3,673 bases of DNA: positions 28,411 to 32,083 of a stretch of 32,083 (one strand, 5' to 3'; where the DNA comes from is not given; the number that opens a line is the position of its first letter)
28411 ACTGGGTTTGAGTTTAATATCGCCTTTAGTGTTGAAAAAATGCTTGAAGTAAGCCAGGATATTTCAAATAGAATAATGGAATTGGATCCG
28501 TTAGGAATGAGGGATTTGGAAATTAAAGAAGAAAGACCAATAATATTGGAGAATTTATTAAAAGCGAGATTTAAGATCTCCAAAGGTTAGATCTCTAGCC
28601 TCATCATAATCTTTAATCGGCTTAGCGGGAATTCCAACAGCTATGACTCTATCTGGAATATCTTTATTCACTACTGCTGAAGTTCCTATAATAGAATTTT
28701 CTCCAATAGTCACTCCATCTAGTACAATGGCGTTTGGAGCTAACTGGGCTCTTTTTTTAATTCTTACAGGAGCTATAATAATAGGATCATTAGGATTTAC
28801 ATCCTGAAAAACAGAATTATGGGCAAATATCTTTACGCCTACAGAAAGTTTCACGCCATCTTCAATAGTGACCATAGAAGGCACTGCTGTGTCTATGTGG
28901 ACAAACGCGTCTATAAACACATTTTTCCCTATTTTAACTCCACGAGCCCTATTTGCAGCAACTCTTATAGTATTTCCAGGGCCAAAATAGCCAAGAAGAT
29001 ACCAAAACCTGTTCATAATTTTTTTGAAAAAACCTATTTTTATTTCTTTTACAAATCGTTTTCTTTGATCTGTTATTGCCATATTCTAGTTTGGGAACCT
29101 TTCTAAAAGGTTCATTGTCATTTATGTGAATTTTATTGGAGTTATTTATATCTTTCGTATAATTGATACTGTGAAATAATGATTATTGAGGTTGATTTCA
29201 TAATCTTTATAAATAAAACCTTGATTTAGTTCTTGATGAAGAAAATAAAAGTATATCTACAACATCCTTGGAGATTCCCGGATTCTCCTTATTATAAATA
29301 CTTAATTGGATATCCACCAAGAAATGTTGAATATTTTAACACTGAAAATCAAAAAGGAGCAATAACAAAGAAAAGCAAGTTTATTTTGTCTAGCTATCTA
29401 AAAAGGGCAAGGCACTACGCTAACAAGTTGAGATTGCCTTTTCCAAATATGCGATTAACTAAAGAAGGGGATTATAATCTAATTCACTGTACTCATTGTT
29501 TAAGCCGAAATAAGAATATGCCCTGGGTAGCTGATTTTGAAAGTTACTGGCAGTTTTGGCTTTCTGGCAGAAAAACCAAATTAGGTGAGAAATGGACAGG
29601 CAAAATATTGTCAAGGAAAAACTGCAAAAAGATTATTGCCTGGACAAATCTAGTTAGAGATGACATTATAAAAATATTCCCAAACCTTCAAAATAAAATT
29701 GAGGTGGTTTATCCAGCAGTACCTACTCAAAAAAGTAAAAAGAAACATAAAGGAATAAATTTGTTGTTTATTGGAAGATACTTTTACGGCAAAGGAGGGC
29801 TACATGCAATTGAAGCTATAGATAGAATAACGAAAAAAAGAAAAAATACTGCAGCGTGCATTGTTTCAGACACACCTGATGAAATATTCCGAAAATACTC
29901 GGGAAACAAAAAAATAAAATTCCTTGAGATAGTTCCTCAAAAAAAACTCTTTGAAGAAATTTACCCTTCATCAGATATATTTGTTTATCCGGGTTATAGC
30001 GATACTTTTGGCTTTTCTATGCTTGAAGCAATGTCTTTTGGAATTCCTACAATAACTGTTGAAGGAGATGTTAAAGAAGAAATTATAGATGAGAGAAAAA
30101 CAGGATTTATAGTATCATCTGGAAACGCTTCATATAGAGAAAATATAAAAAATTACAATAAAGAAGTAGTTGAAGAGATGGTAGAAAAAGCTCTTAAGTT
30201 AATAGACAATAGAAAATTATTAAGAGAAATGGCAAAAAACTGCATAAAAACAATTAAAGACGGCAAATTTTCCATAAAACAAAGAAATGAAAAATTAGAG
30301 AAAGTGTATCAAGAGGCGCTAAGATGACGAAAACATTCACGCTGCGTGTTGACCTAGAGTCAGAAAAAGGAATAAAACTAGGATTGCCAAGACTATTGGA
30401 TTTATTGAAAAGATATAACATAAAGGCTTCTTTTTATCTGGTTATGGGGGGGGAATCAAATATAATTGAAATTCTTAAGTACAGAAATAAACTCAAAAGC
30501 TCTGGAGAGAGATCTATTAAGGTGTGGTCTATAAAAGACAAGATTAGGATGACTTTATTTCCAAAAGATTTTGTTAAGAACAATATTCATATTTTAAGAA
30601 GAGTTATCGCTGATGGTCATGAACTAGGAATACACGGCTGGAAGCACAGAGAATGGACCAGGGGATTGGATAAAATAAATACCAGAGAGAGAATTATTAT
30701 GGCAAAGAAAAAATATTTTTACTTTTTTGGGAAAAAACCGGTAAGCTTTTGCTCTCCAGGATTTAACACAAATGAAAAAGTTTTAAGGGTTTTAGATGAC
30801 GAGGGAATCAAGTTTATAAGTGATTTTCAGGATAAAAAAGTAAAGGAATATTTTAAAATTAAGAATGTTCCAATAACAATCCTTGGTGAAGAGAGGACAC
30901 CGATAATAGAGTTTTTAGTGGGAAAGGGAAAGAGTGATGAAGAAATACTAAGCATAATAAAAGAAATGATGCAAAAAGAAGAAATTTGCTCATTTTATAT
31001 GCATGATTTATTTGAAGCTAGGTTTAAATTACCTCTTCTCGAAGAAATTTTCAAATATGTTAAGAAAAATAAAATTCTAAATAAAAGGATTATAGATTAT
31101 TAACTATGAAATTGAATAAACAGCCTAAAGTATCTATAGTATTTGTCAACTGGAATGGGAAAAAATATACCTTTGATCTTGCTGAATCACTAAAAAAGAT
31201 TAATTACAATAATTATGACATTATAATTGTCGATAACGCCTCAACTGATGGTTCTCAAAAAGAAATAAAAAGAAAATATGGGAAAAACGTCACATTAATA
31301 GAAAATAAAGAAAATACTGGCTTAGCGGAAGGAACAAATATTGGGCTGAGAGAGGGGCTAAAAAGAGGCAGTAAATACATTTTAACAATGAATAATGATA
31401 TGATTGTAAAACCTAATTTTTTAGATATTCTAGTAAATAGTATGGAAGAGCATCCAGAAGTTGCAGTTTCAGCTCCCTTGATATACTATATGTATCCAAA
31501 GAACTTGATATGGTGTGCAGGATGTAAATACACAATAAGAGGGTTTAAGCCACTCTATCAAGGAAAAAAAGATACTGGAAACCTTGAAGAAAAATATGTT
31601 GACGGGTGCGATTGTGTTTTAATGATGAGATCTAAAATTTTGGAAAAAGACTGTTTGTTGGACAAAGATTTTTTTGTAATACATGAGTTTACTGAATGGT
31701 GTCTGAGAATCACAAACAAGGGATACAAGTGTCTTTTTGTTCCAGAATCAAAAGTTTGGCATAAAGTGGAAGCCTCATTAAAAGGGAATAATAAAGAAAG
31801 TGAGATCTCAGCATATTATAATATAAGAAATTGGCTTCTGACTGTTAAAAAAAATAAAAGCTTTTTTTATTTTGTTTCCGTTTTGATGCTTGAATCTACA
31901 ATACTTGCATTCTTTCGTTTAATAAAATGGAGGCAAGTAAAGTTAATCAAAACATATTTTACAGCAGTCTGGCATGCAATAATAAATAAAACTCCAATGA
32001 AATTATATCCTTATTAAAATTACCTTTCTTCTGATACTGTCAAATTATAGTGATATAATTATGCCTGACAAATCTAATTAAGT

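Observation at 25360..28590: Five-gene leaderless operon coupling a sugar nucleotidyltransferase, a half-GT-B protein, a GNAT and a GctA/GctB-like CoA-transferase pair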

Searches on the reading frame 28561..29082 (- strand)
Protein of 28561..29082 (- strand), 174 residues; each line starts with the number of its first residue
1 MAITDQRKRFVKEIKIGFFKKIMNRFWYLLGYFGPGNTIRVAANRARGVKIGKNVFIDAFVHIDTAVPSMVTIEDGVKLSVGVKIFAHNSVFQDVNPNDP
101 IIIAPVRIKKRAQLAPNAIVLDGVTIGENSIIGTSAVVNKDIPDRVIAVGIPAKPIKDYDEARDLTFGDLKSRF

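Call 4: search_protein_families(library=pfam, proteins=[window:28561-29082:-], max_evalue=0.01)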
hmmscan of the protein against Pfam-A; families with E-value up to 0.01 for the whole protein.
window:28561-29082:- (174 aa): 3 families
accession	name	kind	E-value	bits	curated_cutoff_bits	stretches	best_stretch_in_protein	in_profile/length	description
PF00132.30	Hexapep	-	7.1e-13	48.1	27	1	106-140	2-36/36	Bacterial transferase hexapeptide (six repeats)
PF25084.1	LbH_EIF2B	-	2.8e-05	24.5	54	1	46-130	19-103/105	EIF2B subunit epsilon LbH domain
PF14602.12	Hexapep_2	-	0.00016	21.8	27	0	117-138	13-32/34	Hexapeptide repeat of succinyl-transferase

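Call 9: search_protein_families(library=ncbifam, proteins=[window:28561-29082:-], max_evalue=0.001)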
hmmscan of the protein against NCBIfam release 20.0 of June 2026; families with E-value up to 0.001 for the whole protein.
window:28561-29082:- (174 aa): 32 families (the best 25 are shown)
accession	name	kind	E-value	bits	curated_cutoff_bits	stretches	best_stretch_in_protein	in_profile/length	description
NF007240.0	PRK09677.1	equivalog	3.7e-16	59.2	243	1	33-164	50-189/192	putative lipopolysaccharide biosynthesis O-acetyl transferase WbbJ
NF041874.1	EPS_EpsC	equivalog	4.3e-14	52.6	150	1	24-158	37-166/168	serine O-acetyltransferase EpsC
TIGR03570.1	NeuD_NnaD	subfamily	8.8e-14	51.6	160.8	1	37-154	88-202/202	NeuD/PglB/VioB family sugar acetyltransferase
TIGR02353.1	NRPS_term_dom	equivalog_domain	1e-12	47.3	423.1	1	36-144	585-686/695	Pls/PosA family non-ribosomal peptide synthetase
NF007076.0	PRK09527.1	equivalog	1.3e-12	47.6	347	1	48-167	75-194/203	galactoside O-acetyltransferase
NF007797.0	PRK10502.1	subfamily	5.5e-12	45.7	192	1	100-158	120-178/183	WcaF family extracellular polysaccharide biosynthesis acetyltransferase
NF058585.1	HptprglPActTf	PfamEq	3.8e-11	42.8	300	1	16-162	22-163/172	heptaprenylglyceryl phosphate O-acetyltransferase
NF007499.0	PRK10092.1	equivalog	7e-11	42.2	314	1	69-157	92-181/183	maltose O-acetyltransferase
TIGR03532.1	DapD_Ac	equivalog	8.5e-11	41.9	231.75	1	36-163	92-218/231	2,3,4,5-tetrahydropyridine-2,6-dicarboxylate N-acetyltransferase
NF050158.1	CarbAnhydGPos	equivalog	2e-10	40.6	250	1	101-162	83-146/172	gamma carbonic anhydrase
NF038307.1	EPS_acetyl_HpsU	equivalog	3e-09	36.7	305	1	67-156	86-175/178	hormogonium polysaccharide biosynthesis acetyltransferase HpsU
TIGR01172.1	cysE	equivalog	4.3e-08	33.3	210.65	1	48-154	67-162/162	serine O-acetyltransferase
NF002060.0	PRK00892.1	subfamily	9.7e-08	31.5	207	1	48-160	205-319/345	UDP-3-O-(3-hydroxymyristoyl)glucosamine N-acyltransferase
TIGR04008.1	WcaF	equivalog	1e-07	32.1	326.3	1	59-158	78-177/180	colanic acid biosynthesis acetyltransferase WcaF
TIGR01853.1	lipid_A_lpxD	equivalog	1e-07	31.2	242.5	2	46-128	92-175/325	UDP-3-O-(3-hydroxymyristoyl)glucosamine N-acyltransferase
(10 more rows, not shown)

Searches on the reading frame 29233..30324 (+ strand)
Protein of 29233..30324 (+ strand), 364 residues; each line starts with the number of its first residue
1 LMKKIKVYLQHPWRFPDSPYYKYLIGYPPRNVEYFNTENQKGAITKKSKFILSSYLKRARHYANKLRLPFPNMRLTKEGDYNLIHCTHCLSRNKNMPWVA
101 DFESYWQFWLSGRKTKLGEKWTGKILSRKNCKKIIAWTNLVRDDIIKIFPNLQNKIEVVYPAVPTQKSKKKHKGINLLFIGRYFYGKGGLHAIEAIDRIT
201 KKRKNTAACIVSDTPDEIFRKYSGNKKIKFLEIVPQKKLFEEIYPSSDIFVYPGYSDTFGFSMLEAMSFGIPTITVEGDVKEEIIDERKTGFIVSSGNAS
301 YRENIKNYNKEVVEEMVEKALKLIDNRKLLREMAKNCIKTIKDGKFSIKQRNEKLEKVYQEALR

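Call 4: search_protein_families(library=pfam, proteins=[window:29233-30324:+], max_evalue=0.01)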
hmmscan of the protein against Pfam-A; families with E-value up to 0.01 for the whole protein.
window:29233-30324:+ (364 aa): 4 families
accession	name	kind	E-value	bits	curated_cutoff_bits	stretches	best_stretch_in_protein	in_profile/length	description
PF00534.26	Glycos_transf_1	-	3.2e-21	76.1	26.4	1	166-299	7-145/172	Glycosyl transferases group 1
PF13692.12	Glyco_trans_1_4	-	1.5e-17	64.7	27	1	176-299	3-129/142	Glycosyl transferases group 1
PF13439.12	Glyco_transf_4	-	6.5e-05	23.5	28.5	1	60-166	52-169/170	Glycosyltransferase Family 4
PF20706.3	GT4-conflict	-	0.00044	19.8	26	1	164-275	187-310/385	Family 4 Glycosyltransferase in conflict systems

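Call 42: search_protein_families(library=ncbifam, proteins=[window:29233-30324:+], max_evalue=0.00001)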
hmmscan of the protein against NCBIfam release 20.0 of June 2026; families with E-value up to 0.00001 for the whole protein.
window:29233-30324:+ (364 aa): 19 families
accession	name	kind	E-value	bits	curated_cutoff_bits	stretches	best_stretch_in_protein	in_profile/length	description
TIGR02149.1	glgA_Coryne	subfamily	3.4e-16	59.4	302.4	1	129-361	143-389/391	glycogen synthase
TIGR03999.1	thiol_BshA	equivalog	4.4e-15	55.5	273.7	1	193-363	218-374/375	N-acetyl-alpha-D-glucosaminyl L-malate synthase BshA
TIGR04157.1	glyco_rSAM_CFB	subfamily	1.2e-14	54.1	400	1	176-359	229-406/406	TIGR04157 family glycosyltransferase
NF047880.1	glyco_SdgA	exception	4.1e-09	35.5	800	1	130-357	268-485/488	serine-aspartate repeat adhesin O-glycosyltransferase SdgA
NF047684.1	TeichurnBiosyTuaC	equivalog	1.6e-08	33.9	550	1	177-319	222-363/391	teichuronic acid biosynthesis protein TuaC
TIGR03449.1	mycothiol_MshA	equivalog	1.8e-08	33.7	462.5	1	225-363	283-404/406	D-inositol-3-phosphate glycosyltransferase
NF041010.1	glycosy_Agl16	equivalog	2.6e-08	33.1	575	1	128-336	131-343/352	glycosylation protein Agl16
NF041876.1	EPS_EpsE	equivalog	3.3e-08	33.2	400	1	223-299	273-348/389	exopolysaccharide biosynthesis GT4 family glycosyltransferase EpsE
TIGR02095.1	glgA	subfamily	1.3e-07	30.6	328.45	1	177-361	297-476/477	glycogen/starch synthase, ADP-glucose type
NF053787.1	GlcN_PG_synth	equivalog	1.8e-07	30.4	480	1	241-325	256-340/361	N-acetylglucosaminyl phosphatidylglycerol synthase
NF041101.1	manno_glu_gly_synth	equivalog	2.9e-07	29.6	640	1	234-355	307-427/431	mannosylglucosylglycerate synthase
TIGR02470.1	sucr_synth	equivalog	6.1e-07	27.9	810.4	1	217-298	610-695/784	sucrose synthase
NF053513.1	Gtran_IagA_BgsA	equivalog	7.8e-07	28.4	460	1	229-330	219-318/333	LTA glycolipid anchor biosynthesis glycosyltransferase, IagA/BgsA family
NF049987.1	DaglGlyslTfaseDgs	equivalog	7.9e-07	28.3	500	1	243-330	228-314/332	processive diacylglycerol alpha-glucosyltransferase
NF038229.1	Glyco4_Geo_Pelo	equivalog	1.3e-06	27.6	400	0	130-363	109-337/338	GPMC system family 4 glycosyltransferase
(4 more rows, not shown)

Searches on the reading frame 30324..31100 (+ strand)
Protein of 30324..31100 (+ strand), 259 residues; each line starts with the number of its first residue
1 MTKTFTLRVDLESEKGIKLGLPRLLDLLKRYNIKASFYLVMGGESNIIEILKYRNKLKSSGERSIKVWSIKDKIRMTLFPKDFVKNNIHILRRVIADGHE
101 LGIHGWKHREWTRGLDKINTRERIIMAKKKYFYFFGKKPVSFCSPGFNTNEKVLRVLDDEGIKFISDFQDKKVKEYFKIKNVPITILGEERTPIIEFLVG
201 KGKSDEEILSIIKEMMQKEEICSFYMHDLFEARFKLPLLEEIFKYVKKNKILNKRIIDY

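Call 4: search_protein_families(library=pfam, proteins=[window:30324-31100:+], max_evalue=0.01)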
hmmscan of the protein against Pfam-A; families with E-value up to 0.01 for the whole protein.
window:30324-31100:+ (259 aa): 3 families
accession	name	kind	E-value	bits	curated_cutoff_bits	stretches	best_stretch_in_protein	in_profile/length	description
PF01522.26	Polysacc_deac_1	-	2.4e-12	47.3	23.1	1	21-164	21-123/124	Polysaccharide deacetylase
PF10096.14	DUF2334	-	3.4e-06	27.2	26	1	88-230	56-190/203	Uncharacterized protein conserved in bacteria (DUF2334)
PF03065.20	Glyco_hydro_57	-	0.002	17.9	21.2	1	120-165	124-169/291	Glycosyl hydrolase family 57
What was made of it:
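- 30324..31103 (+): CE4 deacetylase. Its best curated match is ArnD, the lipid-linked 4-formamido-arabinose deformylase. The RVDLE and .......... motifs are conserved. PF01522 2e-12 (call 4).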

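Call 42: search_protein_families(library=ncbifam, proteins=[window:30324-31100:+], max_evalue=0.00001)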
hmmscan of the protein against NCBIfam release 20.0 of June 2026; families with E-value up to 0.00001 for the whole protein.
window:30324-31100:+ (259 aa): 4 families
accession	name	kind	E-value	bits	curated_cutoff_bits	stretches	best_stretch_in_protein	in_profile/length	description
NF011923.2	PRK15394.1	equivalog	2.3e-16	59.9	382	1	6-251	4-257/294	4-deoxy-4-formamido-L-arabinose-phosphoundecaprenol deformylase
TIGR02764.1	spore_ybaN_pdaB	equivalog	2.5e-08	33.9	237.4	0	74-166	33-125/191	polysaccharide deacetylase family sporulation protein PdaB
TIGR02873.1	spore_ylxY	hypoth_equivalog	7e-07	28.7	391.5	0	72-165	110-203/268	probable sporulation protein, polysaccharide deacetylase family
TIGR02884.1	spore_pdaA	equivalog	4e-06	26.7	298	0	74-163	64-154/224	delta-lactam-biosynthetic de-N-acetylase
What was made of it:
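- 30324..31103 (+): NF011923 ArnD 2.3e-16 over the full length, far below the cut-off (call 42).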

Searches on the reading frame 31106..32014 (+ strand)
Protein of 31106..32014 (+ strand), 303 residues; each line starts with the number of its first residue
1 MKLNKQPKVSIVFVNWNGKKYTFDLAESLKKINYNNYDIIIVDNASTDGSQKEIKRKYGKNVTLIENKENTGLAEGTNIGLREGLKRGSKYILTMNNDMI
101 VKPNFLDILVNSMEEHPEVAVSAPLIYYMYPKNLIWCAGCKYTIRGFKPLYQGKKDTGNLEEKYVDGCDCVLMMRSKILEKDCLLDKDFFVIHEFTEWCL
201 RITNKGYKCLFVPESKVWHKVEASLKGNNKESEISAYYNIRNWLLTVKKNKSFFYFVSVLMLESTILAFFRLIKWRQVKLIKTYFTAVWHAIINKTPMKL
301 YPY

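Call 4: search_protein_families(library=pfam, proteins=[window:31106-32014:+], max_evalue=0.01)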
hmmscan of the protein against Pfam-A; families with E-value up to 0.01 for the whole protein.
window:31106-32014:+ (303 aa): 3 families
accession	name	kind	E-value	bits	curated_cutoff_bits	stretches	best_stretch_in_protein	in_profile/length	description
PF00535.33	Glycos_transf_2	-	1.3e-20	74.5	23.3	1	10-181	1-166/168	Glycosyl transferase family 2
PF13641.12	Glyco_tranf_2_3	-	4e-07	30.7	27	1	7-227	1-219/230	Glycosyltransferase like family 2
PF13632.12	Glyco_trans_2_3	-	3.2e-05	24.3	27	1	91-234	1-129/198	Glycosyl transferase family group 2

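Call 42: search_protein_families(library=ncbifam, proteins=[window:31106-32014:+], max_evalue=0.00001)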
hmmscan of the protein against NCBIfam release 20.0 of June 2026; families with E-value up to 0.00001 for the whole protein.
window:31106-32014:+ (303 aa): 11 families
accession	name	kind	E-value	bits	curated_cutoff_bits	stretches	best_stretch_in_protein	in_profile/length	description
TIGR01556.1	rhamnosyltran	subfamily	3.5e-21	75.6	200.55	1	25-265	10-254/281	rhamnosyltransferase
TIGR03937.1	PgaC_IcaA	equivalog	1.8e-12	47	422.3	1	2-120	40-157/407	poly-beta-1,6-N-acetyl-D-glucosamine synthase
NF047683.1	TeichurnBiosyTuaG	equivalog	4.1e-11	43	400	1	4-116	3-114/252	teichuronic acid biosynthesis protein TuaG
NF053739.1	GlytfEpsEBac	equivalog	2e-10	40.1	450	1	7-121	1-115/265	glycosyltransferase EpsE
NF007482.0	PRK10073.1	equivalog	4.4e-10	39.1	423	1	4-112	3-109/334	glycosyltransferase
NF041875.1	EPS_EpsD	equivalog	2.3e-09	37.1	370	1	29-117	21-108/325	exopolysaccharide biosynthesis glycosyltransferase EpsD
TIGR03965.1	mycofact_glyco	equivalog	1.5e-08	33.9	280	1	4-224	71-285/467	mycofactocin biosynthesis glycosyltransferase MftF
NF007453.0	PRK10018.1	equivalog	2.1e-07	30.9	382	1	5-152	4-142/280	colanic acid biosynthesis glycosyltransferase WcaA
TIGR04017.1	WcaA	equivalog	6.8e-07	29.2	495.75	1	5-152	3-141/279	colanic acid biosynthesis glycosyltransferase WcaA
NF041394.1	GtaseAglG_Halo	equivalog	7.6e-07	28.7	440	1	8-124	2-118/304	glucosyl-dolichyl phosphate glucuronosyltransferase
NF038299.1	EPS_HpsN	equivalog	9e-07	28.2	425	0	7-123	1-116/317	hormogonium polysaccharide biosynthesis glycosyltransferase HpsN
